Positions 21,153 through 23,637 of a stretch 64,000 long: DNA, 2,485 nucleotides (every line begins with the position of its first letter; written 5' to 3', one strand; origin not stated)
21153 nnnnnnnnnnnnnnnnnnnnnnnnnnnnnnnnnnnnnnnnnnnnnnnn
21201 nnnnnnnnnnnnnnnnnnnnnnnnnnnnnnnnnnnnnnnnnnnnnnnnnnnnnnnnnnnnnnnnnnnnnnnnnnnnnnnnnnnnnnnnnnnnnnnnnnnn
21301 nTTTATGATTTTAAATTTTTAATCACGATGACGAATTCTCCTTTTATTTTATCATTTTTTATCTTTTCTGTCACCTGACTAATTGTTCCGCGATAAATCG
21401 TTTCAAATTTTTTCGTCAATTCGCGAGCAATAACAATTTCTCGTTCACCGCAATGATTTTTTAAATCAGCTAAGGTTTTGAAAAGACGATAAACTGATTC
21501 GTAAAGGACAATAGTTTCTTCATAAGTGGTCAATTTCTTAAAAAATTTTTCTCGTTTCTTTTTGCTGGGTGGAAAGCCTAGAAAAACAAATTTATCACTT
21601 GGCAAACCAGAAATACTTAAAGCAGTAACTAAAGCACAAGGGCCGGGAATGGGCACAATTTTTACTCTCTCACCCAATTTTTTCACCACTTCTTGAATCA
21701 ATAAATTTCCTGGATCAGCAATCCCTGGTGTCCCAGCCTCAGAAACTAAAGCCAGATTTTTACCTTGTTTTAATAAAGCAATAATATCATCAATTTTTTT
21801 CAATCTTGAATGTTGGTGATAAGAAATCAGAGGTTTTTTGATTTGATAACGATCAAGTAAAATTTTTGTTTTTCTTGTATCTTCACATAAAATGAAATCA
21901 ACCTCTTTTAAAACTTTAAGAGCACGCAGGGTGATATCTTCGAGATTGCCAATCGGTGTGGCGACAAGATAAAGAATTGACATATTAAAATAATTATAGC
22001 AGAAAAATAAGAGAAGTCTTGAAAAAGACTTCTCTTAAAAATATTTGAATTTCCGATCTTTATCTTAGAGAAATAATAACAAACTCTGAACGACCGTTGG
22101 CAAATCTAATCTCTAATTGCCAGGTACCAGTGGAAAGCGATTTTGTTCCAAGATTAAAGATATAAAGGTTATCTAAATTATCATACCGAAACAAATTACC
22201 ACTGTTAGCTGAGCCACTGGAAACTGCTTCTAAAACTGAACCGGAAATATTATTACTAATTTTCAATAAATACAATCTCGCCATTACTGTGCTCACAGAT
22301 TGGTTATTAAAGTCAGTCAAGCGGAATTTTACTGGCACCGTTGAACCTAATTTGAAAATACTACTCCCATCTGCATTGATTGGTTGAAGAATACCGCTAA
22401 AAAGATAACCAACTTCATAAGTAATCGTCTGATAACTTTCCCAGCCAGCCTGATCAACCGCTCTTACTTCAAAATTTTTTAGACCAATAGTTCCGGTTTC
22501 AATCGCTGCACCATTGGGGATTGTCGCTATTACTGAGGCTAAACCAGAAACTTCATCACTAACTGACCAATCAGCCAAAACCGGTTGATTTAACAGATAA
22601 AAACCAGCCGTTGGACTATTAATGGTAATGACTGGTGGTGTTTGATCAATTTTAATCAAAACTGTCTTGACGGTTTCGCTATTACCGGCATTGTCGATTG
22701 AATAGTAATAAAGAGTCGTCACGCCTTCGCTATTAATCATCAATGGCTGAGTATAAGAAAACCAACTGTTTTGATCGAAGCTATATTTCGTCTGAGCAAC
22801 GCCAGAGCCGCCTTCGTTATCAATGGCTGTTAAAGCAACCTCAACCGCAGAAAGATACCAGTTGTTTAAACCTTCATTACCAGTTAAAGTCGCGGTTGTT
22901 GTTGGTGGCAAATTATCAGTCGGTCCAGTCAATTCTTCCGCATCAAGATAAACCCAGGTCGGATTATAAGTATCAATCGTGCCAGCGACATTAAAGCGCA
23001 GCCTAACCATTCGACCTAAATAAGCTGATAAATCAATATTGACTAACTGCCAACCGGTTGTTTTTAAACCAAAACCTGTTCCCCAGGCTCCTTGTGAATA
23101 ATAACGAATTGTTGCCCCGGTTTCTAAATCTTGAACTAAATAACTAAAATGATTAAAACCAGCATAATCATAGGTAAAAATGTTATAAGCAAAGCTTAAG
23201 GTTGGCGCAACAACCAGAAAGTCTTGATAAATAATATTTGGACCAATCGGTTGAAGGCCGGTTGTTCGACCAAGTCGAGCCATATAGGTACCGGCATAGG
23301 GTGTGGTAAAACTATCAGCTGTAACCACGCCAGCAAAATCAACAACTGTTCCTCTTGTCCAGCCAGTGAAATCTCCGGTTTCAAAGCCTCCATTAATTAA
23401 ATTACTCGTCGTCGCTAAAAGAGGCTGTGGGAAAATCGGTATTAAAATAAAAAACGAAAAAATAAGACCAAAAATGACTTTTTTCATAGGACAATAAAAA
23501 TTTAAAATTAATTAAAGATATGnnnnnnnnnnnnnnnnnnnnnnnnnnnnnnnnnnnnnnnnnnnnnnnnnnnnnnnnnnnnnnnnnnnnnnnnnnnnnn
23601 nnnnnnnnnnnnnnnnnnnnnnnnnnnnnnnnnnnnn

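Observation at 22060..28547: Cluster of four co-directional exported-protein genes (CBM-like surface protein, Cys-rich FN3 protein, M23-peptidase giant protein, small membrane protein) inside a housekeeping region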

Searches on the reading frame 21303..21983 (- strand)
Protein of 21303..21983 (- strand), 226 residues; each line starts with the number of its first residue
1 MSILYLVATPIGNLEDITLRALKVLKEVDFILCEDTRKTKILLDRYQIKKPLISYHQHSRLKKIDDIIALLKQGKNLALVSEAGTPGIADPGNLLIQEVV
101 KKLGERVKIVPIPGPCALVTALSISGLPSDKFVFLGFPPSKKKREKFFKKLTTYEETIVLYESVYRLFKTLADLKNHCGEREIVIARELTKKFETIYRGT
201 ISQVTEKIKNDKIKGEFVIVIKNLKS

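Call 48: search_protein_families(library=pfam, proteins=[window:21303-21983:-], max_evalue=0.00001)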
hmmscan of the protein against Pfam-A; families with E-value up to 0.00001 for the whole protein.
window:21303-21983:- (226 aa): 1 family
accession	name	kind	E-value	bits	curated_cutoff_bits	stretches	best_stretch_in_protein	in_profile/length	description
PF00590.25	TP_methylase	-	4.9e-32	112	27.8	1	4-204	2-211/212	Tetrapyrrole (Corrin/Porphyrin) Methylases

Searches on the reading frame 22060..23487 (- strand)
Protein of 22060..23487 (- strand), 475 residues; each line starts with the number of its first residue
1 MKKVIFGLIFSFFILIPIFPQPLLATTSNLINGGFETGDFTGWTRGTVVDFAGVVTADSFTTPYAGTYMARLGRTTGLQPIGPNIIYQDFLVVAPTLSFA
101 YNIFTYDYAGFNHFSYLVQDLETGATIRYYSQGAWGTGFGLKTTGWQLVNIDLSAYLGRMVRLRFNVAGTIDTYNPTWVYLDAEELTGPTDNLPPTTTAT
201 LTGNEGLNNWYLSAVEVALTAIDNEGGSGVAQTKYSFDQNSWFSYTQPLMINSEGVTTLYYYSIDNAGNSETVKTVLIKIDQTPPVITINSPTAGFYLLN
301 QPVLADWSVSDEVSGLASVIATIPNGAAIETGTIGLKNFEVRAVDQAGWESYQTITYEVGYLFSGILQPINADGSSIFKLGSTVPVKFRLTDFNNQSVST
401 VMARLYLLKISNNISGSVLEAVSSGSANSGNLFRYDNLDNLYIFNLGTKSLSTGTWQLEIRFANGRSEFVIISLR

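Call 3: search_protein_families(library=pfam, proteins=[window:22060-23487:-], max_evalue=0.1)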
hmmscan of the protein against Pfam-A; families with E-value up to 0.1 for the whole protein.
window:22060-23487:- (475 aa): 2 families
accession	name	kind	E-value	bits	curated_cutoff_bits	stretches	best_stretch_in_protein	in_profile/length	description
PF23560.1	GBD_Hemicentin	-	0.044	14.1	27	0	425-461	52-86/100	Hemicentin galactose-binding domain-like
PF13290.12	CHB_HEX_C_1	-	0.086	13.2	22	0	244-275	38-67/67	Chitobiase/beta-hexosaminidase C-terminal domain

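Call 4: search_protein_families(library=ncbifam, proteins=[window:22060-23487:-], max_evalue=0.1)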
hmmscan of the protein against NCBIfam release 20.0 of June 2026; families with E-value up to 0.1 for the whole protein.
window:22060-23487:- (475 aa): 4 families
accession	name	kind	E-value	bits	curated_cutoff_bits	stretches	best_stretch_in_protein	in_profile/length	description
NF047446.1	barrel_OmpL47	domain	1e-20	73.9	40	1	211-280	1-68/68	OmpL47-type beta-barrel domain-containing protein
NF038114.1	rightmost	domain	3.3e-16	59.6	35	1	364-475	1-113/113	PxKF domain-containing protein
NF047441.1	Lepto_OmpL47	equivalog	8.6e-14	51.9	250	1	215-301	75-158/336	multi-beta-barrel domain surface protein OmpL47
NF033675.1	NTTRR-F1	subfamily_domain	0.01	16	70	1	29-47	5-23/155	NTTRR-F1 domain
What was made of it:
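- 22060..23487 (-): Gene A: 475-aa secreted modular surface protein.
- Signal peptide.
- Jelly-roll-like N-domain, residues 28-185 (22933-23406).
- OmpL47-type barrel, residues 211-280 (22648-22857).
- Ig-like domain.
- PxKF domain, residues 364-475 (22063-22398). NCBIfam hits (call 4).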

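Call 18: search_solved_structures(query=window:22060-23487:-, max_evalue=1)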
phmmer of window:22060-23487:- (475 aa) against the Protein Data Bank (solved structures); distinct sequences matched with E-value up to 1: 0.

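Call 35: search_protein_representatives(protein=window:22060-23487:-)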
Query: 475 residues. Proteins with E-value up to 0.001 (for the whole library): 25422; up to 1e-10: 12639; up to 1e-30: 2065. The best 150 are listed.
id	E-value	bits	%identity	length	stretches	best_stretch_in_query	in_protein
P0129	2.6e-273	923.2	37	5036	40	162-324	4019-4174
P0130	1.3e-205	699.9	43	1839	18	188-285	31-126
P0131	1.3e-204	696.6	47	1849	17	193-289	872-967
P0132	7.0e-192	654.7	34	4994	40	209-321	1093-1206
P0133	1.3e-189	647.3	40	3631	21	189-316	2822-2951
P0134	8.1e-178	608.3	48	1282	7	195-475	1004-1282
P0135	5.0e-167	572.8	40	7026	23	213-290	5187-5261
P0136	9.3e-166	568.6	33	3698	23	193-326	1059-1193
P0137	7.9e-162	555.6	40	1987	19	177-294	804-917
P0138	2.2e-159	547.5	36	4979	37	192-292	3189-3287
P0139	1.2e-158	545.1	39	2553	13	191-287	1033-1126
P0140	3.3e-150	517.3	37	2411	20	198-336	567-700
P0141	4.8e-139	480.5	36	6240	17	194-318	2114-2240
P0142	7.3e-135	466.7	40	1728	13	189-288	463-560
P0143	2.8e-134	464.8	36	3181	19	176-326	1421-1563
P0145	3.6e-134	464.4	53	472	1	6-474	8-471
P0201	3.7e-97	342.4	54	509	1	27-358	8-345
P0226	1.0e-88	314.6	41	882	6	1-322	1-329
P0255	3.1e-83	296.5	47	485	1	5-364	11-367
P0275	1.7e-81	290.8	50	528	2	1-285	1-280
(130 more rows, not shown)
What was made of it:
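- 22060..23487 (-): 25,422 relatives in the representative library (call 35).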

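Call 93: list_cluster_members(proteins=[window:22060-23487:-, P0145, P0201, P0255, P0226, P0275])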
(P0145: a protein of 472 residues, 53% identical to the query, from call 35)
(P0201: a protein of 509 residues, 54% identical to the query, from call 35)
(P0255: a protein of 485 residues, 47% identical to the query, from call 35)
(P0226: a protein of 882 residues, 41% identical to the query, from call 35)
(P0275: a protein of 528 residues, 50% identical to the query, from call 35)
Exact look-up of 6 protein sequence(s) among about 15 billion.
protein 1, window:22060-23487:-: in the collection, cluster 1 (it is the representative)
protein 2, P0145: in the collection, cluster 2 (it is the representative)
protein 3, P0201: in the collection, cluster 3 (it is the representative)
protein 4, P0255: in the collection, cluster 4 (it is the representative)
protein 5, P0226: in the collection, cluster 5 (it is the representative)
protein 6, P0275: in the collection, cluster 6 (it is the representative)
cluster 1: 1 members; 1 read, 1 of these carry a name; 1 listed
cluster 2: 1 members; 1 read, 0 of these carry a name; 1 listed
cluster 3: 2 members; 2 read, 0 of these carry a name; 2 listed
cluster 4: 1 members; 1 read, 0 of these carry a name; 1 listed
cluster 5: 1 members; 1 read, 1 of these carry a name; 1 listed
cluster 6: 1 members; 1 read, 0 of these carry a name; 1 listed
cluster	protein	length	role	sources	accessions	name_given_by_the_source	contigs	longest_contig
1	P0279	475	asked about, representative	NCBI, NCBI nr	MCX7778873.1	MAG: PxKF domain-containing protein [Patescibacteria group bacterium] | PxKF domain-containing protein [Patescibacteria group bacterium]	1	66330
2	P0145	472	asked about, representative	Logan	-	-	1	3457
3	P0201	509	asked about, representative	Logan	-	-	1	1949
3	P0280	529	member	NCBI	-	-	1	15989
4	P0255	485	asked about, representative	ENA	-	-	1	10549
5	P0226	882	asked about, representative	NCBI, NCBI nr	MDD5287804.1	MAG: hypothetical protein PHY28_01660 [Dehalococcoidales bacterium] | hypothetical protein [Dehalococcoidales bacterium]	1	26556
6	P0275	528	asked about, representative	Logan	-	-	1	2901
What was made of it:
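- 22060..23487 (-): NCBI names it a PxKF domain-containing protein (call 93).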

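Call 95: search_protein_families(library=phrogs, proteins=[window:22060-23487:-], max_evalue=0.001)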
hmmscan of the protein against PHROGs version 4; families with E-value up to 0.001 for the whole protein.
window:22060-23487:- (475 aa): 0 families

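Call 99: search_protein_families(library=padloc, proteins=[window:22060-23487:-], max_evalue=0.001)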
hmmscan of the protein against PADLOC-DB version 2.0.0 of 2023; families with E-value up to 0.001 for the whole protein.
window:22060-23487:- (475 aa): 0 families

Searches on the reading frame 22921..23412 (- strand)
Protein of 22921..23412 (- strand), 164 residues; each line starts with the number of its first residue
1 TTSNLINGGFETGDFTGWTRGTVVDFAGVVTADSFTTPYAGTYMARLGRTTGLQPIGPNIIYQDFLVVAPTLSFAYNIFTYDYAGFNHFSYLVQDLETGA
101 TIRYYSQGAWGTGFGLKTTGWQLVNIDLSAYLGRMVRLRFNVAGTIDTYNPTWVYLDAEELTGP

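Call 43: search_solved_structures(query=A4, max_evalue=10)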
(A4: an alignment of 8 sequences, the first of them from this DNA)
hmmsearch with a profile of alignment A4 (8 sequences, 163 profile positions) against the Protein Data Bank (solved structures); distinct sequences matched with E-value up to 10: 3.
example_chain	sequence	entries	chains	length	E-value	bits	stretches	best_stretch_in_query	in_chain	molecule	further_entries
2xom_A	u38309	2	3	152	0.00024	24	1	5-45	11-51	ARABINOGALACTAN ENDO-1,4-BETA-GALACTOSIDASE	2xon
7sog_A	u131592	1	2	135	1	12.3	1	55-85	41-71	Actophorin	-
1ahq_A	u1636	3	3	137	1.1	12.1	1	54-85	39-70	ACTOPHORIN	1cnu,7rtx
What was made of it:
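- On Carbohydrate-binding module (N-domain of A): The profile hits CBM61 2xom over only 40 residues (call 43).
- Checked: The N-domain profile hits CBM61 2xom at E 2.4e-4 over only 40 residues (call 43).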

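Call 44: search_protein_families(library=pfam, alignment_id=A4, max_evalue=10)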
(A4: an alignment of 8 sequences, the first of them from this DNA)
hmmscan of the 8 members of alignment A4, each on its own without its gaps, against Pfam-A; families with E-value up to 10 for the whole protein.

A. member 1, seq(164 aa): 0 families

B. families by the number of members that match (of 8 scanned): 3 families
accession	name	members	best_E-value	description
PF18329.7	SGBP_B_XBD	4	0.00047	Surface glycan-binding protein B xyloglucan binding domain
PF02018.23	CBM_4_9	2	0.019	Carbohydrate binding domain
PF20773.4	InhA-like_MAM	1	0.013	Immune inhibitor A-like, MAM domain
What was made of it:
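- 22060..23487 (-): N-domain similarity to CBMs is weak (calls 43, 44).
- On Carbohydrate-binding module (N-domain of A): Some relatives hit SGBP_B_XBD (4.7e-4) or CBM_4_9 (0.019), below threshold (call 44).
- Checked: A few relatives hit CBM_4_9, SGBP_B_XBD or MAM below threshold (call 44).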
